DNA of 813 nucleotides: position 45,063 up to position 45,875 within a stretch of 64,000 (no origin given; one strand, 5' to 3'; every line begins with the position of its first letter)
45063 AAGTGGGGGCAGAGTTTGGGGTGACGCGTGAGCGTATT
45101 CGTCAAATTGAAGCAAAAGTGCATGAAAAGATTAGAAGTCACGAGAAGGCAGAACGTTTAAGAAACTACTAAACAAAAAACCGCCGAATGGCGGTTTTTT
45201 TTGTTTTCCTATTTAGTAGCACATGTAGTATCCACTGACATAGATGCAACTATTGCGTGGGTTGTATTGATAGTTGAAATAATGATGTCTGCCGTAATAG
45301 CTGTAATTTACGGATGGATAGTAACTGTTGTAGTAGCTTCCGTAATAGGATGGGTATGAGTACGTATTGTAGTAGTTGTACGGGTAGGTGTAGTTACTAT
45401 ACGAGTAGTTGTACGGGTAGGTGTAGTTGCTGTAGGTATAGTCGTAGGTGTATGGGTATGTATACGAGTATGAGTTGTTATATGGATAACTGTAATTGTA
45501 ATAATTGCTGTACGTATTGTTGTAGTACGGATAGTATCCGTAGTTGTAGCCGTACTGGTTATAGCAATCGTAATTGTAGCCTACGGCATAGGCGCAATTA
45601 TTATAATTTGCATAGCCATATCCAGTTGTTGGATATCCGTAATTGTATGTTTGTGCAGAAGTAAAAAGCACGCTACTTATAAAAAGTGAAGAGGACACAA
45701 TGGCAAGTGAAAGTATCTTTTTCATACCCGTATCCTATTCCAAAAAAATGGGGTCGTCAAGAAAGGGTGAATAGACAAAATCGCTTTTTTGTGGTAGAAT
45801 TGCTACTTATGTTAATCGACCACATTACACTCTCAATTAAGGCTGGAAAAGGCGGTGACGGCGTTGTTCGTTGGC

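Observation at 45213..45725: Secreted low-complexity protein with about 35% tyrosine (YNY/YTYPY repeats)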

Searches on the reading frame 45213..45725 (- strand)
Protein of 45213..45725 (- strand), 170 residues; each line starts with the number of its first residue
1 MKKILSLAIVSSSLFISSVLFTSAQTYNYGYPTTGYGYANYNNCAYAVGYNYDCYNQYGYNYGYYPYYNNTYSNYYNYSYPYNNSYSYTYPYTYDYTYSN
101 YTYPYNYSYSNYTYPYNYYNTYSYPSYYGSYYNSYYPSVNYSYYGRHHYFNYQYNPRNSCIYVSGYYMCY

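Call 3: search_protein_families(library=pfam, proteins=[window:45213-45725:-], max_evalue=10)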
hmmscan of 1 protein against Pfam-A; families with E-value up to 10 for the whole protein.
window:45213-45725:- (170 aa): 0 families
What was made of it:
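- No Pfam CBM or lectin hit even at E = 10 (call 3).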

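Call 10: find_homologous_proteins(query=window:45213-45725:-, max_evalue=0.01)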
Query window:45213-45725:-: 483 candidates shared short words with the query, none scored E <= 0.01.
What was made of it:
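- On Bacillus CotC/CotU/CotG: phmmer against 5.8 billion proteins gave no hit at E <= 0.01 (call 10).
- Closest known: Bacillus subtilis spore-coat Tyr-rich proteins CotC/CotU/CotG. Different: The phmmer search of 5.8 billion proteins returned no hit at all (call 10).
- No sequence similarity to any known cross-linked protein was found (calls 3, 10).
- Tried and rejected: Single-sequence phmmer against 5.8 billion proteins found nothing (call 10).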

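Call 11: find_encoding_contigs(protein=window:45213-45725:-, flank=5000)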
Protein window:45213-45725:- (170 aa): 3 contigs read that carry it; 3 places shown.
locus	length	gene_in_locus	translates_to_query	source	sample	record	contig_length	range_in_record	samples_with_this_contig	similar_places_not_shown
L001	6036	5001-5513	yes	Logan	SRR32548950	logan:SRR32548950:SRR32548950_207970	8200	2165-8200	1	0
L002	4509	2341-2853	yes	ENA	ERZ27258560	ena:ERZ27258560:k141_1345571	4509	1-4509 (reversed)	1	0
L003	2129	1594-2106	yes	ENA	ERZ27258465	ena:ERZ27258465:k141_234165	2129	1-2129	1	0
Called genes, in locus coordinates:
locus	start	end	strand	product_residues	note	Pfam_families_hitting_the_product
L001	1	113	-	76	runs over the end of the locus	PF00462:Glutaredoxin, PF05768:Glrx-like (weak), PF13417:GST_N_3, PF13409:GST_N_2 (weak)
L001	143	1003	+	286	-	PF01745:IPT (weak), PF01715:IPPT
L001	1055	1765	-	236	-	-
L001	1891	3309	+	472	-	PF02934:GatB_N, PF02637:GatB_Yqey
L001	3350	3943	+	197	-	-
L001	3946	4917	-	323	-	PF01018:GTP1_OBG, PF01926:MMR_HSR1, PF02421:FeoB_N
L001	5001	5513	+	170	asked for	-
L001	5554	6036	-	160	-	?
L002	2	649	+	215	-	?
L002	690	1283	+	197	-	-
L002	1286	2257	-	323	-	PF01018:GTP1_OBG, PF01926:MMR_HSR1, PF02421:FeoB_N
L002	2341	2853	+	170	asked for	-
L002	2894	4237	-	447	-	PF03979:Sigma70_r1_1, PF00140:Sigma70_r1_2, PF04542:Sigma70_r2, PF04539:Sigma70_r3, PF04545:Sigma70_r4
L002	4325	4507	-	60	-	?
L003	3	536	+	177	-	?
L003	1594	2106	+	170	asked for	-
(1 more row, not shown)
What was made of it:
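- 45213..45725 (-): Coding sequence (stop included) of the 170-aa Tyr-rich secreted protein. The identical protein was called on three metagenome contigs (call 11).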

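Call 12: list_cluster_members(proteins=[window:45213-45725:-, window:43808-45172:+])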
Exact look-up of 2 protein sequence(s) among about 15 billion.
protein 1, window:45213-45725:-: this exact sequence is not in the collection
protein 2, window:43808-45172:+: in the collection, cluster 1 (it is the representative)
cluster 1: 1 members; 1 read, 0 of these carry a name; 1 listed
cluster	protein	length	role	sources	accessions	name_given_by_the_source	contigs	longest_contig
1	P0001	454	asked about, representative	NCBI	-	-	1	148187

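Call 18: find_homologous_proteins(query=A1, max_evalue=0.001)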
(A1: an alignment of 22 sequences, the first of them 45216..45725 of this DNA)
Query A1 (22 sequences) (170 aa, profile of the alignment): 58 proteins with E <= 0.001 among 3204 candidates.
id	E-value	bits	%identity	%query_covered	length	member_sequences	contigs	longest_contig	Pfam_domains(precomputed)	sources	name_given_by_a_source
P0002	2.2e-34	137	50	8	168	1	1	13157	-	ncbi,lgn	-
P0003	1.6e-32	131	34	100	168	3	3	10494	-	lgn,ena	-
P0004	3.9e-31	127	-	-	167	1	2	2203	-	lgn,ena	-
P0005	1.2e-30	125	-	-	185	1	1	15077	-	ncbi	-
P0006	1.8e-27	115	-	-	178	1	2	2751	-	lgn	-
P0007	9.8e-27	112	-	-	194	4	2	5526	-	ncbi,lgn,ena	-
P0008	2.2e-26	111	38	75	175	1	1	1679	-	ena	-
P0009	2.8e-26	111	-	-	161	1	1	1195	-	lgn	-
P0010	1.2e-23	102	34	99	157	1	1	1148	-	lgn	-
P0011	1.9e-23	102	-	-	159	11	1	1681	-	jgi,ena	-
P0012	1.0e-22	99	35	100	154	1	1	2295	-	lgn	-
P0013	2.5e-22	98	37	45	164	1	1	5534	-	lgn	-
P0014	3.2e-22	98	42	85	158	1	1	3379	-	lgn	-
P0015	3.4e-22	97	-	-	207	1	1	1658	-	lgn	-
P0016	3.7e-22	97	-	-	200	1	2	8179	-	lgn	-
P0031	1.1e-16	80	53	9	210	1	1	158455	-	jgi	jgi:hypothetical protein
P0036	9.9e-15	73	42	38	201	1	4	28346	-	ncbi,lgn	-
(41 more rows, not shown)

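Call 30: predict_structure(alignment_id=A2)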
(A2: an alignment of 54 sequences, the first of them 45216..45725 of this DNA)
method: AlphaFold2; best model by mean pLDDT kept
length: 170 residues; sequences in the alignment: 54
mean_pLDDT: 50.4   pTM: 0.22
mean pLDDT of the five models: 50.4, 50.2, 50.0, 48.3, 47.5
residues with pLDDT >= 90: 2; 70-90: 37; 50-70: 15; < 50: 116
segments of 3 or more residues with pLDDT < 50: 40-155
pLDDT, mean of each block of 10 residues (from residue 1): 85 85 75 59 45 40 37 36 34 36 35 34 37 43 41 56 79
secondary structure, 60 per line:
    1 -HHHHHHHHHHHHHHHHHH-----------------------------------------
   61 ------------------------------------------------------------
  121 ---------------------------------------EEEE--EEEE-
elements in order: H2-19 E160-163 E166-169
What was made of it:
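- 45249..45557 (-): Tyr-rich low-complexity region (about residues 57-159), including the YTYPYNY-type degenerate repeats. AF2 pLDDT below 50 for residues 40-155 (call 30).
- Checked: AlphaFold2 models residues 2-19 as a helix (call 30).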

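Call 32: predict_structure(alignment_id=A3)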
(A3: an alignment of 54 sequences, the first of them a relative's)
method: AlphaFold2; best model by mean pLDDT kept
length: 168 residues; sequences in the alignment: 54
mean_pLDDT: 58.6   pTM: 0.28
mean pLDDT of the five models: 58.6, 57.9, 55.0, 53.8, 53.3
residues with pLDDT >= 90: 17; 70-90: 34; 50-70: 42; < 50: 75
segments of 3 or more residues with pLDDT < 50: 25-29, 31-42, 44-48, 92-113, 127-155
pLDDT, mean of each block of 10 residues (from residue 1): 74 72 49 44 49 74 92 89 75 44 36 57 52 36 38 53 62
secondary structure, 60 per line:
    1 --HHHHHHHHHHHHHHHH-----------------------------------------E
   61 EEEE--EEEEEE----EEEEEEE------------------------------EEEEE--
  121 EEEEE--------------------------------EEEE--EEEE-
elements in order: H3-18 E60-64 E67-72 E77-83 E114-118 E121-125 E158-161 E164-167
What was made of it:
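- Closest known: Small disulfide-stapled carbohydrate-binding modules. Same: Roughly 25-36-residue three-stranded beta sheets or hairpins, with Tyr/Trp/Gln/Asn faces, ending in Cys-X (model in call 32).
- AF2 gives only short hairpins plus disordered linkers (calls 30, 32). The core of typical members is modelled as a 25-residue three-stranded sheet (pLDDT about 90), and the C-terminus as a Tyr/Trp/Gln/Asn hairpin ending in Cys-X (call 32).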

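Call 33: search_protein_representatives(alignment_id=A3)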
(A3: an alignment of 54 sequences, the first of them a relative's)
Query: 54 sequences, 187 profile positions. Proteins with E-value up to 0.001 (for the whole library): 296; up to 1e-10: 56; up to 1e-30: 8. The best 150 are listed.
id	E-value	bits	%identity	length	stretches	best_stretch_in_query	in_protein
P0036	1.0e-47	179.2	-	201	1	6-187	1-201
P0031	1.7e-37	145.9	-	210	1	6-187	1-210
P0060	4.0e-36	141.4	-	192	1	6-187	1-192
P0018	2.3e-35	139.0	-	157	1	6-187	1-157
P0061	2.7e-33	132.2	-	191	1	1-187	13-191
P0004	3.3e-33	131.9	-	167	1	6-187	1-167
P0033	6.9e-33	130.9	-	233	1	6-186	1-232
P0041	1.6e-32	129.7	-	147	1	6-150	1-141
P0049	2.0e-30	122.9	-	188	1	6-138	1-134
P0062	1.4e-29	120.1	-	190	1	1-187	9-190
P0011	6.4e-27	111.4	-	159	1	6-187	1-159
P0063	6.6e-27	111.4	-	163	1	1-187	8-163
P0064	2.4e-26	109.6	-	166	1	6-187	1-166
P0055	2.3e-25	106.3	-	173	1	6-187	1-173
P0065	4.1e-25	105.5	-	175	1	4-187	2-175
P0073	2.6e-18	83.4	-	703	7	27-70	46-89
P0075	9.9e-18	81.5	-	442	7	12-65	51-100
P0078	3.5e-17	79.7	-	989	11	40-71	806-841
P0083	4.7e-16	76.0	-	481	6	37-88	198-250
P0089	2.5e-13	67.1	-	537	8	38-68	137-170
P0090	6.8e-13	65.7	-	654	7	38-65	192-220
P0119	7.2e-09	52.6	-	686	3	24-65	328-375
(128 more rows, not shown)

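Call 36: fold_search(model_id=the predicted structure, library=pdb)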
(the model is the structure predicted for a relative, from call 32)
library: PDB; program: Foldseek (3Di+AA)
matches with E <= 10: 78; with E <= 0.001: 0
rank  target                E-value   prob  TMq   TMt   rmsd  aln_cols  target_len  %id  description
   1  7snc                  2.6e+00  0.28  0.14  0.47   3.1        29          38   21  Pacifastin related protease inhibitors (released 2022-08-03)
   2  8pjq                  3.1e+00  0.23  0.12  0.21   1.4        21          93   19  Crystal structure of the SAKe2BE protein (released 2024-07-10)
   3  3tvj_I                3.7e+00  0.20  0.14  0.50   3.7        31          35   16  Catalytic fragment of MASP-2 in complex with its specific inhibitor developed by directed evolution on SGCI scaffold (released 2012-04-25)
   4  7sgq_B                4.0e+00  0.23  0.15  0.57   2.5        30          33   17  Protease inhibitors variant, CTI-homolog pacifastin (released 2022-08-03)
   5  4tvc_A                4.8e+00  0.30  0.15  0.03   3.0        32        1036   28  N-terminally truncated dextransucrase DSR-E from Leuconostoc mesenteroides NRRL B-1299 in complex with gluco-oligosacc (released 2015-07-29)
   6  7sgq_A                4.8e+00  0.20  0.15  0.58   2.5        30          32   17  Protease inhibitors variant, CTI-homolog pacifastin (released 2022-08-03)
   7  2xtt_A                4.8e+00  0.18  0.14  0.50   2.2        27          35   15  Bovine trypsin in complex with evolutionary enhanced Schistocerca gregaria protease inhibitor 1 (SGPI-1-P02) (released 2010-11-10)
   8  5o46_A                5.1e+00  0.20  0.12  0.18   1.0        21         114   19  Crystal structure of Iristatin, a secreted salivary cystatin from the hard tick Ixodes ricinus (released 2018-06-13)
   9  1gl1_J                5.4e+00  0.18  0.13  0.52   2.7        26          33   15  structure of the complex between bovine alpha-chymotrypsin and PMP-C, an inhibitor from the insect Locusta migratoria (released 2001-11-28)
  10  2vpj                  5.4e+00  0.14  0.11  0.06   0.9        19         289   21  Crystal structure of the Kelch domain of human KLHL12 (released 2008-03-18)
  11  8pks_L                5.7e+00  0.20  0.12  0.14   1.2        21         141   19  Low resolution crystal structure of Keap1-456, a repeat fragment from the human Keap1 beta-propeller (released 2024-07-10)
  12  8pks_B                5.7e+00  0.18  0.12  0.15   1.2        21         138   19  Low resolution crystal structure of Keap1-456, a repeat fragment from the human Keap1 beta-propeller (released 2024-07-10)
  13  7op4                  5.7e+00  0.15  0.12  0.07   1.3        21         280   19  Crystal structure of the computationally designed SAKe6BE-3HH protein (released 2022-12-14)
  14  7onc                  5.7e+00  0.15  0.12  0.07   1.4        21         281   19  Crystal structure of the computationally designed SAKe6BE protein (released 2022-12-14)
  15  5why_A                6.1e+00  0.25  0.14  0.06   1.2        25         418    8  Structural Insights into Thioether Bond Formation in the Biosynthesis of Sactipeptides (released 2017-07-26)
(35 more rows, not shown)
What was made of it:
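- On CBM1 and other small carbohydrate-binding modules: Best Foldseek PDB E-value was 2.6 (call 36).
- Foldseek found nothing significant; the best hit was E = 2.6 to pacifastin inhibitors (call 36).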

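Call 45: search_protein_families(library=pfam, proteins=[P0073, P0078, P0075, P0083, P0089, P0090, P0119, P0003, P0036], max_evalue=0.01)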
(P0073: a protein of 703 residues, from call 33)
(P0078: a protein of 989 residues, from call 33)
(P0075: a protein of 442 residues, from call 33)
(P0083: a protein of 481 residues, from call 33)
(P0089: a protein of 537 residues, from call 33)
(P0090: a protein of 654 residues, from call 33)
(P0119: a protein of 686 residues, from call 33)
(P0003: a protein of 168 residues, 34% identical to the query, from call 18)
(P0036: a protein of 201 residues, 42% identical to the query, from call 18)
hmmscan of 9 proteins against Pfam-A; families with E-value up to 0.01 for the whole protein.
P0073 (703 aa): 0 families

P0078 (989 aa): 0 families

P0075 (442 aa): 1 family
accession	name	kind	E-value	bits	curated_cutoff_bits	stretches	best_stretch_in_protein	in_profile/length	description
PF14448.11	Nuc_N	-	0.0013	19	25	0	309-323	12-25/58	Nuclease N terminal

P0083 (481 aa): 0 families

P0089 (537 aa): 0 families

P0090 (654 aa): 0 families

P0119 (686 aa): 4 families
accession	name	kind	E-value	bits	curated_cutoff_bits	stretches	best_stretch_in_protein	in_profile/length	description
PF18915.5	DUF5667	-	1.7e-08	35.2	27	1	94-178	2-86/99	Domain of unknown function (DUF5667)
PF00050.26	Kazal_1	-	4.5e-07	30.2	21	1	439-467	8-42/49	Kazal-type serine protease inhibitor domain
PF07648.20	Kazal_2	-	0.00015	22.3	22.8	1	439-464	5-31/48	Kazal-type serine protease inhibitor domain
PF13403.11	Hint_2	-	0.00023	22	28.4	1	556-628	1-82/147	Hint domain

P0003 (168 aa): 0 families

P0036 (201 aa): 0 families
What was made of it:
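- On CBM1 and other small carbohydrate-binding modules: No Pfam hit (calls 3, 45).
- Some proteins that carry the associated 4-Cys module also carry Kazal inhibitor domains (P0119, call 45).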

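Call 46: search_protein_families(library=ncbifam, proteins=[window:45213-45725:-, P0003, P0036, P0031, P0073], max_evalue=1)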
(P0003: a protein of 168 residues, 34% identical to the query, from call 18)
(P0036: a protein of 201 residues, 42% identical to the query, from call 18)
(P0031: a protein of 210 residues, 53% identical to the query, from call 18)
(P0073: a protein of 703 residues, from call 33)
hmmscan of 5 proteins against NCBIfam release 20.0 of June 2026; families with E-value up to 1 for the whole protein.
window:45213-45725:- (170 aa): 0 families

P0003 (168 aa): 1 family
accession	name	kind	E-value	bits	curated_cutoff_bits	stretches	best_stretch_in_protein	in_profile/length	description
NF038029.1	LP_plasma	domain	0.63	10.6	24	0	1-21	1-21/24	lipoprotein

P0036 (201 aa): 0 families

P0031 (210 aa): 1 family
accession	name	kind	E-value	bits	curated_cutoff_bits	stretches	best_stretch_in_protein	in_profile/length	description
TIGR04429.1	Phr_nterm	subfamily_domain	0.28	11.8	25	1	1-17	1-17/28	Phr family secreted Rap phosphatase inhibitor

P0073 (703 aa): 0 families

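Call 49: find_related_loci(query=window:45216-45725:-, collection=metagenome_contigs, flank=2500)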
Query window:45216-45725:- (170 aa) in metagenome_contigs; peptide patterns used: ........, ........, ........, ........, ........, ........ (x = any residue, [..] = any of these).
95 stretches matched a pattern, but none encodes a relative of the query by tblastn (E <= 1e-3).
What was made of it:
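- Tried and rejected: A metagenome scan with the window protein found no relative (call 49).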
